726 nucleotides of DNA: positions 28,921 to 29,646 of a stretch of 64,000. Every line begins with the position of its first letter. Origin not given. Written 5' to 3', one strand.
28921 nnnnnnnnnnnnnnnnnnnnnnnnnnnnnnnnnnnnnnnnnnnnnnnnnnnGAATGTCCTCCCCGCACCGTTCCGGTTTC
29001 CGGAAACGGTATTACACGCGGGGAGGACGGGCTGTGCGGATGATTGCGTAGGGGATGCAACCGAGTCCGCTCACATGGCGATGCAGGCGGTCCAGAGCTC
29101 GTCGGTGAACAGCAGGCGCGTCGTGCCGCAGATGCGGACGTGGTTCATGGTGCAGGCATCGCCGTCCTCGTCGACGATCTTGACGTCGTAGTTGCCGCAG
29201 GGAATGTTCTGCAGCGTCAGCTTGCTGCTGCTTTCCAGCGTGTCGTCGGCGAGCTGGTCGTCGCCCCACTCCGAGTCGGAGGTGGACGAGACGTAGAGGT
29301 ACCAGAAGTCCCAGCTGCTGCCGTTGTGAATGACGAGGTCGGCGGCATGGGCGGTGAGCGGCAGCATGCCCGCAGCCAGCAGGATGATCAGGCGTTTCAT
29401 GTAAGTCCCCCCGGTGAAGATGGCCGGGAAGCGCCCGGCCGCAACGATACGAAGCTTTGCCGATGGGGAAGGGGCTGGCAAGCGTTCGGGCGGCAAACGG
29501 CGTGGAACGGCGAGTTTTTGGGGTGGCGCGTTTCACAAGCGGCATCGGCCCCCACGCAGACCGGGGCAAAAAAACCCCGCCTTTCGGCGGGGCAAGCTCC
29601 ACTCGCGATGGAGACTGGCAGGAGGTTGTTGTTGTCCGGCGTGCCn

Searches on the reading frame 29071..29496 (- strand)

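Call 4: search_protein_families(library=pfam, proteins=[window:29071-29496:-], max_evalue=1)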
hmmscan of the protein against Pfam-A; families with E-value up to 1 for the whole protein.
window:29071-29496:- (141 aa): 1 family
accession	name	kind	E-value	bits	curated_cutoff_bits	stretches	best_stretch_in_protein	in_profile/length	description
PF00050.26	Kazal_1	-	0.2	12.1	21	1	106-125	7-19/49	Kazal-type serine protease inhibitor domain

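Call 30: search_protein_families(library=ncbifam, proteins=[window:29071-29496:-], max_evalue=1)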
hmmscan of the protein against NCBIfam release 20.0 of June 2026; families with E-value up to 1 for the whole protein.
window:29071-29496:- (141 aa): 0 families
